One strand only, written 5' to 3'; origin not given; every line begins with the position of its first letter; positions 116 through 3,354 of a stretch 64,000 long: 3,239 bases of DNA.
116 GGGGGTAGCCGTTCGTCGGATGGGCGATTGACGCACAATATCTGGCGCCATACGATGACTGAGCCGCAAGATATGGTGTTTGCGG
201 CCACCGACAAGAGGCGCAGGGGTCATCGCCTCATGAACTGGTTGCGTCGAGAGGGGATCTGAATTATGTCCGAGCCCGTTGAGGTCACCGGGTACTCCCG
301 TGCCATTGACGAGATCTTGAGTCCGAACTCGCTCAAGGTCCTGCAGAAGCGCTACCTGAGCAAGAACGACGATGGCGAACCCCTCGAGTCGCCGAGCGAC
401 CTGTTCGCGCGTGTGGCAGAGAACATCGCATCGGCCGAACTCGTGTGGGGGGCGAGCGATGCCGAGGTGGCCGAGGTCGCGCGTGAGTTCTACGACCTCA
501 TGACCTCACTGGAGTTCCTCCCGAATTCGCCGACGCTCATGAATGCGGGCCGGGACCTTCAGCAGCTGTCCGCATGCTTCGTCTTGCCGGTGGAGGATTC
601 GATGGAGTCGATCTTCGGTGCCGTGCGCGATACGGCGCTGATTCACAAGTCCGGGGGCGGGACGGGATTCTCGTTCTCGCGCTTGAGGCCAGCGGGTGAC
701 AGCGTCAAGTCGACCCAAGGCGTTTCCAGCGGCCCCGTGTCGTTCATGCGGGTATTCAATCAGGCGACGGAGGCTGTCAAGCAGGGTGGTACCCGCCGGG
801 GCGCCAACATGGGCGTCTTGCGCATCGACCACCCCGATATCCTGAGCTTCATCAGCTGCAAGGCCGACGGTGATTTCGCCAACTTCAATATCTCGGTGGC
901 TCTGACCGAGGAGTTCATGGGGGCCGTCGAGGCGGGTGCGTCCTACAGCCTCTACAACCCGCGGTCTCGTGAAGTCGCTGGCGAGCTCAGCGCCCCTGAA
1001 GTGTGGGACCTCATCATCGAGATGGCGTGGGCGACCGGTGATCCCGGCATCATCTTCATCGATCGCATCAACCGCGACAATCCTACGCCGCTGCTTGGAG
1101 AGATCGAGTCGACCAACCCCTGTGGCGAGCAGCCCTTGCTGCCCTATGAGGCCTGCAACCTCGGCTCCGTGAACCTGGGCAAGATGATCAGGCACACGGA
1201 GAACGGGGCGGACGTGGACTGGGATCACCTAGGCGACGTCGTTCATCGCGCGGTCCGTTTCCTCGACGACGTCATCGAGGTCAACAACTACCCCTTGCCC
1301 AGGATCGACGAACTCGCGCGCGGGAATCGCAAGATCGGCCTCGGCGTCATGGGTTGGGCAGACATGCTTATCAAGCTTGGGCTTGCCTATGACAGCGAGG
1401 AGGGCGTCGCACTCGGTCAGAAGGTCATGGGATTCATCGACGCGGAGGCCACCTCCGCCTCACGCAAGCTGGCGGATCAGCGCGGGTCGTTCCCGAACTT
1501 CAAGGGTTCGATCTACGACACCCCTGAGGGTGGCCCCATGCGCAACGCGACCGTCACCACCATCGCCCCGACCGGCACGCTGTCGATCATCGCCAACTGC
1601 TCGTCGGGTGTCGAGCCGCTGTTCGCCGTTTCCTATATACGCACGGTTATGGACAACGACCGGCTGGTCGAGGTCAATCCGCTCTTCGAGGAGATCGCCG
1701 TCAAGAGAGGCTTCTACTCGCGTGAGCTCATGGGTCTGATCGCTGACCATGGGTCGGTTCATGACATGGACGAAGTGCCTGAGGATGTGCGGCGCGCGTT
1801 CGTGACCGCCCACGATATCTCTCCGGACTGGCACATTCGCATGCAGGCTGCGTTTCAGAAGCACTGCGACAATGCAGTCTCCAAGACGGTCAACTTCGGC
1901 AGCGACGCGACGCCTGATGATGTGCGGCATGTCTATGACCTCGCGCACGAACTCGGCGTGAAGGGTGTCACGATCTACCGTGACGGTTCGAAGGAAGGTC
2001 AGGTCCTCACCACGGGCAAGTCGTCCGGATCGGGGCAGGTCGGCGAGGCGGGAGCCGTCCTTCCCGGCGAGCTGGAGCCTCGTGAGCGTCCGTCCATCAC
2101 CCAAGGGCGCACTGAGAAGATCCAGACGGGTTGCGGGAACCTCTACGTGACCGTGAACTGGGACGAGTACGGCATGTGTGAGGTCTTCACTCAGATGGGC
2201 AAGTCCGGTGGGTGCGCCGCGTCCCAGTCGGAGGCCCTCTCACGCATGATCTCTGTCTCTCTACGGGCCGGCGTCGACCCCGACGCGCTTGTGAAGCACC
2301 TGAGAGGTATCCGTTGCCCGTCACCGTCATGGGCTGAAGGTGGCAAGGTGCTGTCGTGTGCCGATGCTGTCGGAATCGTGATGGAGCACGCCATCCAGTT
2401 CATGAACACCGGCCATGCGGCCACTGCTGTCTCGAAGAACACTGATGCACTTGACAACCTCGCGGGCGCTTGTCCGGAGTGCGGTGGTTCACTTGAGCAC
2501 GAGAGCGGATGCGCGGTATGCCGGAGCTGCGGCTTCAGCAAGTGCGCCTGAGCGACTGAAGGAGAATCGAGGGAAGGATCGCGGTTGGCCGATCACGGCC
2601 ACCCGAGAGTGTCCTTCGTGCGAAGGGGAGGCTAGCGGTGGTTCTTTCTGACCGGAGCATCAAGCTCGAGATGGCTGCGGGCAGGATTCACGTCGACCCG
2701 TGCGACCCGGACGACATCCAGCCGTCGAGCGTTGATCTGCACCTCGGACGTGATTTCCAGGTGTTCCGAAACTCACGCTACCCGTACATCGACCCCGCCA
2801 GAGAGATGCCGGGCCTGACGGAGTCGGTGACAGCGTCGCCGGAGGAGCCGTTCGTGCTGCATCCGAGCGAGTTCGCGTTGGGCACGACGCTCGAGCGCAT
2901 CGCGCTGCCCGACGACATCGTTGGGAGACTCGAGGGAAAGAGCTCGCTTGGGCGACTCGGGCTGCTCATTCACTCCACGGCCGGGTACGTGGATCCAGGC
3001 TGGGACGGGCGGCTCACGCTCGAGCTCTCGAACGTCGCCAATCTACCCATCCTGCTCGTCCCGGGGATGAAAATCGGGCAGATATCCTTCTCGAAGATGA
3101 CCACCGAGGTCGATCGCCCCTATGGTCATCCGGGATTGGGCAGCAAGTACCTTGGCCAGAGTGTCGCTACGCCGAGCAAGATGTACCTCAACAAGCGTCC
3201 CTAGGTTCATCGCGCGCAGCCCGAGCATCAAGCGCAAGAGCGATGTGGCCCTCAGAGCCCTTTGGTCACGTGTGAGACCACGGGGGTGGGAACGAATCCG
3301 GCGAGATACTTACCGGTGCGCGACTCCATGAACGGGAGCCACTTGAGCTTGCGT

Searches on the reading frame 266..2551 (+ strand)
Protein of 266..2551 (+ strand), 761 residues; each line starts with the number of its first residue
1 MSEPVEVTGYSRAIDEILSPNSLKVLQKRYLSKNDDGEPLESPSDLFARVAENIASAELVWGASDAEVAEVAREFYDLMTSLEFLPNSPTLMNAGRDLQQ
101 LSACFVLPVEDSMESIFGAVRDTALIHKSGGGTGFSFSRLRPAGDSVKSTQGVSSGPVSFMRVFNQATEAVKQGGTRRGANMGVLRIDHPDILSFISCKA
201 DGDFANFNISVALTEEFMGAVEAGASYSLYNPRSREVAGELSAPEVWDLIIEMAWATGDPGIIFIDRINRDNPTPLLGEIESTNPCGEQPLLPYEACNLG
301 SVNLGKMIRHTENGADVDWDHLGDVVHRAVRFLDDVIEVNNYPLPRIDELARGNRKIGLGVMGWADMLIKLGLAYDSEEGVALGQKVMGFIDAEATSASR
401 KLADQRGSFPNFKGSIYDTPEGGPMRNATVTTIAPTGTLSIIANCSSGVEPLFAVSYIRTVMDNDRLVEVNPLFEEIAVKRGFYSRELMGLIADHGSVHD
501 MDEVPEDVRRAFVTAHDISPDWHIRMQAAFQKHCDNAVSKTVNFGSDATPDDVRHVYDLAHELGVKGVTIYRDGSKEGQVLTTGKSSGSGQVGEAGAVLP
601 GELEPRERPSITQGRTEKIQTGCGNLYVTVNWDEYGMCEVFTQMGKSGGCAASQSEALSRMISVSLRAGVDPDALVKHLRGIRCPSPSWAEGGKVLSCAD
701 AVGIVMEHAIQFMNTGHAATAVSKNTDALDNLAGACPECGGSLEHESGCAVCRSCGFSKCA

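Call 57: search_protein_families(library=pfam, proteins=[window:266-2551:+], max_evalue=0.0001)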
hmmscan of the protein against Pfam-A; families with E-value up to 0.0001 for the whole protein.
window:266-2551:+ (761 aa): 3 families
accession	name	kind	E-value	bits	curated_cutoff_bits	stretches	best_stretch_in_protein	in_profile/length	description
PF02867.20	Ribonuc_red_lgC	-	1.9e-134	449.6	23.9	1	102-571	1-523/523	Ribonucleotide reductase, barrel domain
PF00317.26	Ribonuc_red_lgN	-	8.5e-26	90.3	28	1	18-98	3-76/77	Ribonucleotide reductase, all-alpha domain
PF12637.14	TSCPD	-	3.6e-19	69.3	22.8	1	617-709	5-87/88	TSCPD domain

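Call 76: find_encoding_contigs(protein=window:266-2551:+, flank=10000, max_places=1)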
Protein window:266-2551:+ (761 aa): 1 contig read that carries it; 1 place shown.
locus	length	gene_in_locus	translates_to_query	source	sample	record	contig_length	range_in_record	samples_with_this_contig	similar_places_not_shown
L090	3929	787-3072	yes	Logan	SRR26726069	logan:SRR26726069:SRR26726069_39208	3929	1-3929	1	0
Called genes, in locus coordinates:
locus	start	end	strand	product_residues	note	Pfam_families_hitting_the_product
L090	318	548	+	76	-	PF01106:NifU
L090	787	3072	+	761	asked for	PF00317:Ribonuc_red_lgN, PF02867:Ribonuc_red_lgC, PF12637:TSCPD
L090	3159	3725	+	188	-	PF06559:DCD_N, PF22769:DCD, PF22569:DCD_C (weak)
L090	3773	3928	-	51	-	?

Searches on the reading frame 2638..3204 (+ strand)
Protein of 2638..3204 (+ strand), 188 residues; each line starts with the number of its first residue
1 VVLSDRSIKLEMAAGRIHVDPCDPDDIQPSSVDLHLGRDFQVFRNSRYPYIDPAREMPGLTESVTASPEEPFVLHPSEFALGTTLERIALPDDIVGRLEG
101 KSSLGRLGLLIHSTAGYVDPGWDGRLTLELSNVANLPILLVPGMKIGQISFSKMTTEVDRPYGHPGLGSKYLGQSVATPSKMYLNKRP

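Call 57: search_protein_families(library=pfam, proteins=[window:2638-3204:+], max_evalue=0.0001)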
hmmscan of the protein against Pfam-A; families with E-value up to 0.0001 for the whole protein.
window:2638-3204:+ (188 aa): 4 families
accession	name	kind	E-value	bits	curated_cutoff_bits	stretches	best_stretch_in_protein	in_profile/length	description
PF22769.1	DCD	-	8.8e-48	162.7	27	1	2-154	1-153/153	dCTP deaminase-like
PF06559.16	DCD_N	-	1.9e-10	41.3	21.4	1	2-153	4-162/164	2'-deoxycytidine 5'-triphosphate deaminase (DCD) N-terminal domain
PF22569.1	DCD_C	-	2.3e-07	30.8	22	1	62-176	68-186/192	2'-deoxycytidine 5'-triphosphate deaminase (DCD), C-terminal domain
PF00692.24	dUTPase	-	5.1e-05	23.5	22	1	71-156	23-106/129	dUTPase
